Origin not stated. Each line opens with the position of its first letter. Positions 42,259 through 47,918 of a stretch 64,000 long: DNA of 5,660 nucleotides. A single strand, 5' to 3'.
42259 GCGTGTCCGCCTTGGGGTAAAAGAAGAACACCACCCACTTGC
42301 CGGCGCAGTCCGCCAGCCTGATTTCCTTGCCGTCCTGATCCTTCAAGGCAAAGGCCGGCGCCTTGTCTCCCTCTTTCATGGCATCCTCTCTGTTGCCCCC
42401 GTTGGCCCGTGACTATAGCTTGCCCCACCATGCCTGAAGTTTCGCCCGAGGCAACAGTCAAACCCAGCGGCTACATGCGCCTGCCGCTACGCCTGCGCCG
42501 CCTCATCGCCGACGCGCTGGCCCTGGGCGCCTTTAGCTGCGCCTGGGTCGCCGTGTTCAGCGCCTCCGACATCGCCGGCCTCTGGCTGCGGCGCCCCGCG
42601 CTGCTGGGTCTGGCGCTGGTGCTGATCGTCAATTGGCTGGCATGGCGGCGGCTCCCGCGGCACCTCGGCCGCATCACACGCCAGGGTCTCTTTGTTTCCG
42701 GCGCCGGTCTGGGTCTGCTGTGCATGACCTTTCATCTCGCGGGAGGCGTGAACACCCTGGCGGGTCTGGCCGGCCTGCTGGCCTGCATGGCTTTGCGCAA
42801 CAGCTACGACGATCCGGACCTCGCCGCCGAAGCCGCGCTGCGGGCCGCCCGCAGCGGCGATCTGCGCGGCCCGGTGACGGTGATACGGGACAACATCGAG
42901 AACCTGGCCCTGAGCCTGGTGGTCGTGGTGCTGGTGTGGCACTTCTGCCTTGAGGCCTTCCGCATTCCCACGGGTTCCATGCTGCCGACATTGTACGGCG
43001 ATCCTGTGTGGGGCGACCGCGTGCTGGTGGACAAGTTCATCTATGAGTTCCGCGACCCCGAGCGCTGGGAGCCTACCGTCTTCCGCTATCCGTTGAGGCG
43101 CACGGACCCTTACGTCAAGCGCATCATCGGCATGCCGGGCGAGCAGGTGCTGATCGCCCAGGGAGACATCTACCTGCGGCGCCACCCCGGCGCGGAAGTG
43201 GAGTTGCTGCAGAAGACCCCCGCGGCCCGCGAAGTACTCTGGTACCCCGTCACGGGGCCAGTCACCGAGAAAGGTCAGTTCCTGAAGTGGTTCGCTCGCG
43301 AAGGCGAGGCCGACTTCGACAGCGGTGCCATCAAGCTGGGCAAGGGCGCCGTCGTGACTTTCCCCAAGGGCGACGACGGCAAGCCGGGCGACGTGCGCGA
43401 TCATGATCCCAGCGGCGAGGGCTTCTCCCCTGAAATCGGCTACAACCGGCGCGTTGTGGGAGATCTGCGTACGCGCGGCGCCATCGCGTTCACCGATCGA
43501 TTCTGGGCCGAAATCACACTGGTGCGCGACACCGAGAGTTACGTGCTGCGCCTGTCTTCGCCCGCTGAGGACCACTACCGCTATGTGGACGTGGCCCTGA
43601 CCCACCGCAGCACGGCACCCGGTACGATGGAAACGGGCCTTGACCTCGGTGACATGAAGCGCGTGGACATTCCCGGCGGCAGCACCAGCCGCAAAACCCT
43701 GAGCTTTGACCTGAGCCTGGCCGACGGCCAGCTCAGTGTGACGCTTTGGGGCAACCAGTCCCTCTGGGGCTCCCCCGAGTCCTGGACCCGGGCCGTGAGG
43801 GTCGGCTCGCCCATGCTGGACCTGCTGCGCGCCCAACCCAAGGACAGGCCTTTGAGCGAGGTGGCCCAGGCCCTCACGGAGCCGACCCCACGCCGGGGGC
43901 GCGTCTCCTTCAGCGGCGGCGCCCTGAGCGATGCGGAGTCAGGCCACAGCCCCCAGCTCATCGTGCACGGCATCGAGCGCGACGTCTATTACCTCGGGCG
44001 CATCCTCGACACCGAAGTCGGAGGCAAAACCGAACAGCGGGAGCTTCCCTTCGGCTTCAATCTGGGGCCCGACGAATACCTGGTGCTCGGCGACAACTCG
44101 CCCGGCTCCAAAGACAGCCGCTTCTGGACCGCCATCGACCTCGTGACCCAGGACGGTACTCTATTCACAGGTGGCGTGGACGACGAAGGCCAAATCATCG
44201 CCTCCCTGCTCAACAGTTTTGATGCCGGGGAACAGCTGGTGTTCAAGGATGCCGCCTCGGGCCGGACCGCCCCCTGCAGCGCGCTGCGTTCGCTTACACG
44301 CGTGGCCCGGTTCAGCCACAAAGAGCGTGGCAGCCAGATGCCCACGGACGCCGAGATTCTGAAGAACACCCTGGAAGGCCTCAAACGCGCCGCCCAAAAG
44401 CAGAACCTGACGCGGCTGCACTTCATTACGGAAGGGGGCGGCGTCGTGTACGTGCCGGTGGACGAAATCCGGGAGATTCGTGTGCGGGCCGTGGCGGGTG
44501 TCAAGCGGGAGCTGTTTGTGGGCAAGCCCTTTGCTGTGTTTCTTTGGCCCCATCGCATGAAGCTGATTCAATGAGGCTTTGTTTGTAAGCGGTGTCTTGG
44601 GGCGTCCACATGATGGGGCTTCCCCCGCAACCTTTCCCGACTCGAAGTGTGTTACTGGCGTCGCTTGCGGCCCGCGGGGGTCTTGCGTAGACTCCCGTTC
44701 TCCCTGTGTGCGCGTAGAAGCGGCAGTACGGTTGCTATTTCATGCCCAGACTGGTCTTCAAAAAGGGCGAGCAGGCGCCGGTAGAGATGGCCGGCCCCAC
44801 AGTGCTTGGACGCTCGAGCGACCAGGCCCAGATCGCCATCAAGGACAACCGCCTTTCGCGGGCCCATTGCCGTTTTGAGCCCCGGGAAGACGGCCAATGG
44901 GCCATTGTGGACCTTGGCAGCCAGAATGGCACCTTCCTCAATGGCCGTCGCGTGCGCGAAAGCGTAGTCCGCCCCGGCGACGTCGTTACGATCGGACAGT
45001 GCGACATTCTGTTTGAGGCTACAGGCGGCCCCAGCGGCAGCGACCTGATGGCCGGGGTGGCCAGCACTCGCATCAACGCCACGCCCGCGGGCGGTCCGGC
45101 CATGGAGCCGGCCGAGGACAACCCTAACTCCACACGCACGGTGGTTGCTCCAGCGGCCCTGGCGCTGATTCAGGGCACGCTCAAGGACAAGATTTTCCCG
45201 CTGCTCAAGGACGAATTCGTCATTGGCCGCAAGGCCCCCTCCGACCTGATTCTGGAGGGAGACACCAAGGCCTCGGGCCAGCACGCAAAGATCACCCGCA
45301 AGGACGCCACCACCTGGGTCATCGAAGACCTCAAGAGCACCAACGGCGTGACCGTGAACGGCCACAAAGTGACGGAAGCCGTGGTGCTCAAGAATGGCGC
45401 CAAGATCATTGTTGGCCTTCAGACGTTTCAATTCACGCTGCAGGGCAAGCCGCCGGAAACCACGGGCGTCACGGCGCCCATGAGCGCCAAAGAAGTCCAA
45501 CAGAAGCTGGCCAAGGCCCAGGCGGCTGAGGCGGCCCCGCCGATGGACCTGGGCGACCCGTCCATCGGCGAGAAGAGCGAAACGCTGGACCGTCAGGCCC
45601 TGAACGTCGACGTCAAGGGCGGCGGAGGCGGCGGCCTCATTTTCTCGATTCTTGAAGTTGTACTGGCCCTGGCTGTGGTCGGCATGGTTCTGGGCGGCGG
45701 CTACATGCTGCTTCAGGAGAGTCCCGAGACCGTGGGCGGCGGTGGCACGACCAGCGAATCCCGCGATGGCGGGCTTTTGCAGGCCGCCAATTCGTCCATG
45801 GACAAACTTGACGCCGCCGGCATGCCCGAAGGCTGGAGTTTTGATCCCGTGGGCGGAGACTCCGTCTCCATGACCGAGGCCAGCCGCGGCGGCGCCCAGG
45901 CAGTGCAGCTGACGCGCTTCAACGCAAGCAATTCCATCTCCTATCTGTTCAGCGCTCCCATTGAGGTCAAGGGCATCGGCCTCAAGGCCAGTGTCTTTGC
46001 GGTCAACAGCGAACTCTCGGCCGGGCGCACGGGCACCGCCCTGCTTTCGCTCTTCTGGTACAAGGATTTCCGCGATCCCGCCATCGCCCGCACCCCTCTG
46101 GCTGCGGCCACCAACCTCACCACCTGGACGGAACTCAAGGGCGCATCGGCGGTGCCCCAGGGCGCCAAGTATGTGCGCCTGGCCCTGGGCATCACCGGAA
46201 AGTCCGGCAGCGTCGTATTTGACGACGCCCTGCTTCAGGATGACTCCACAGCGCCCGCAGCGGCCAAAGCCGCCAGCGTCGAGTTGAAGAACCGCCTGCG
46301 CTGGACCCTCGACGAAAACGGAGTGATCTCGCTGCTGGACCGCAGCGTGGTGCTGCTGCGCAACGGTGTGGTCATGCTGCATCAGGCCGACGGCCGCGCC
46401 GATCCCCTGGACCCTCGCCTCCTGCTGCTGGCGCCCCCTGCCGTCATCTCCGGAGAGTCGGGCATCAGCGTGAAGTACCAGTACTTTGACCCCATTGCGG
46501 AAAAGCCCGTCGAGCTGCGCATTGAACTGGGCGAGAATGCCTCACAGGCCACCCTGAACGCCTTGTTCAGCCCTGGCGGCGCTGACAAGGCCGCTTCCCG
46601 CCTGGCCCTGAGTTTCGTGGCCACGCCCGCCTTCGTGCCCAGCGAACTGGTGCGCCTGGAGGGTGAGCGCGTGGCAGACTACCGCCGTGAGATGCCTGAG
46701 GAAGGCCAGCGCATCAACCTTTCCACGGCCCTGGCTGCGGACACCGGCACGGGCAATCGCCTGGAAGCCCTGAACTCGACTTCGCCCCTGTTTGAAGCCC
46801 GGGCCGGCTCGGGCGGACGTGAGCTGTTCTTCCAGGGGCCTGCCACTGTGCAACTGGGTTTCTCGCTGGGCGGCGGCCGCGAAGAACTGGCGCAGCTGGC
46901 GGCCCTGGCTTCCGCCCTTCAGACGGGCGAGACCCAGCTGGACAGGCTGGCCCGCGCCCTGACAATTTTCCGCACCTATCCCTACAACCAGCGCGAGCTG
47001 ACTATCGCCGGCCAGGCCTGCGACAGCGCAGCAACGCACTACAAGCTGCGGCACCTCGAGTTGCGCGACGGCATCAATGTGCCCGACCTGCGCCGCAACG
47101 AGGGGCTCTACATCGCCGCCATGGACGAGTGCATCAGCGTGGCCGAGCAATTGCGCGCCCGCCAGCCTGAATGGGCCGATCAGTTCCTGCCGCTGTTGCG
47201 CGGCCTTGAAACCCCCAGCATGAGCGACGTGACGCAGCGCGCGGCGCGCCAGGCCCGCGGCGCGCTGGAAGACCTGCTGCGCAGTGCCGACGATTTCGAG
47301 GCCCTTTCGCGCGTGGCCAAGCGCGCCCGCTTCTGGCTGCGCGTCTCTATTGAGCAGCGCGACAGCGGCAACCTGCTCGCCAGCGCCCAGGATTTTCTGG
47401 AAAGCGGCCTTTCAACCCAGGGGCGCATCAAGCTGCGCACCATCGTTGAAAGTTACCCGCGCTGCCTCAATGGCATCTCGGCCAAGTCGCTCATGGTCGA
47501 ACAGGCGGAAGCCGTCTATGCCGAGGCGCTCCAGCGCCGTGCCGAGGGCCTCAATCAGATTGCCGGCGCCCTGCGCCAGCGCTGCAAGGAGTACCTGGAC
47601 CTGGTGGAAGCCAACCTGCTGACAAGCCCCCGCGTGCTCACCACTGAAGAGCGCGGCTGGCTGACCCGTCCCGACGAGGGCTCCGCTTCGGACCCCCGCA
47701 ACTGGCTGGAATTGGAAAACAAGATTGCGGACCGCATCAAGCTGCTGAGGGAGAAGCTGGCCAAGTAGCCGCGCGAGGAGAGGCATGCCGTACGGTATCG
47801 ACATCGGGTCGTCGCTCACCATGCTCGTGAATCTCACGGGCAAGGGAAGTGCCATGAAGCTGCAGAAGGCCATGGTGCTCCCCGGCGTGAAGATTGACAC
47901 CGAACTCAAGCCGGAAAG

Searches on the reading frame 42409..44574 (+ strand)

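Call 25: search_protein_families(library=ncbifam, proteins=[window:42409-44574:+], max_evalue=0.00001)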
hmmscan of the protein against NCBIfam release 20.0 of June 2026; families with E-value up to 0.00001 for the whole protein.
window:42409-44574:+ (721 aa): 2 families
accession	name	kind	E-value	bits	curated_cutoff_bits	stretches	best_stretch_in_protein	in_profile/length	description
TIGR02227.1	sigpep_I_bact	equivalog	4.2e-22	78.7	47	1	166-264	5-99/162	signal peptidase I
NF008114.0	PRK10861.1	equivalog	1.3e-15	57.6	277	1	170-263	71-172/324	signal peptidase I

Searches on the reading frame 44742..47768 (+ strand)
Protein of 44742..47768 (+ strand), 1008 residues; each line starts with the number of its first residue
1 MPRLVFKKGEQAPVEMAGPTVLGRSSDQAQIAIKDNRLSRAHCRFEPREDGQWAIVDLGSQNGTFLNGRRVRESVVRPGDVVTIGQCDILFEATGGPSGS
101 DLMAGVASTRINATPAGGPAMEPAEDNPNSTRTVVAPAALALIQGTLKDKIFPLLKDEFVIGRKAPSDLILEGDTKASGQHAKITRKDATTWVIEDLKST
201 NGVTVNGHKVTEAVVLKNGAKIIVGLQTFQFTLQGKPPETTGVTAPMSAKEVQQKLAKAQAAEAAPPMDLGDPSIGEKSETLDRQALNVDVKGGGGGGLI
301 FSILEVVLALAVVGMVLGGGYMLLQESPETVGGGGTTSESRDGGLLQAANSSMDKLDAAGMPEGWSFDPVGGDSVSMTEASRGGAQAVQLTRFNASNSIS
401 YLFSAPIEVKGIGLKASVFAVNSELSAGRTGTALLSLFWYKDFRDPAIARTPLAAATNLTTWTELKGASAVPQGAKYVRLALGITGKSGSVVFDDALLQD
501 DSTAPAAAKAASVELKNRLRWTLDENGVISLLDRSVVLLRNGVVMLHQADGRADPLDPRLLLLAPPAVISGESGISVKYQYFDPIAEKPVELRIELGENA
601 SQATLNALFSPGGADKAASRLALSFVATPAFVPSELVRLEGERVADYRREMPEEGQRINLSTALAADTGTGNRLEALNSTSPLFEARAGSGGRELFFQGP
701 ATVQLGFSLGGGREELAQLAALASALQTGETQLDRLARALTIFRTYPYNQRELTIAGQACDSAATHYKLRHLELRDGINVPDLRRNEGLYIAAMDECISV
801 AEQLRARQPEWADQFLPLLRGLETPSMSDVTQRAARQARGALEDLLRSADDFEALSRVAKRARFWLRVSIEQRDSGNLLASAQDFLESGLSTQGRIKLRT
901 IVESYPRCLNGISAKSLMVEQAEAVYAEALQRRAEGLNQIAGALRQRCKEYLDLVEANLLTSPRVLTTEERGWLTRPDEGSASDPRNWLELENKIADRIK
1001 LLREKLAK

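Call 63: search_protein_families(library=pfam, proteins=[window:44742-47768:+], max_evalue=0.00001)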
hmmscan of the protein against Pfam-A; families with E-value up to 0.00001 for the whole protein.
window:44742-47768:+ (1008 aa): 2 families
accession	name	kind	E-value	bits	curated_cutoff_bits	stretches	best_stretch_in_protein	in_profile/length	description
PF00498.31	FHA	-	2.4e-35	121.2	20.7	2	20-85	1-67/67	FHA domain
PF16697.10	Yop-YscD_cpl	-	6.5e-27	94.1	33.2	2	142-232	2-91/94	Inner membrane component of T3SS, cytoplasmic domain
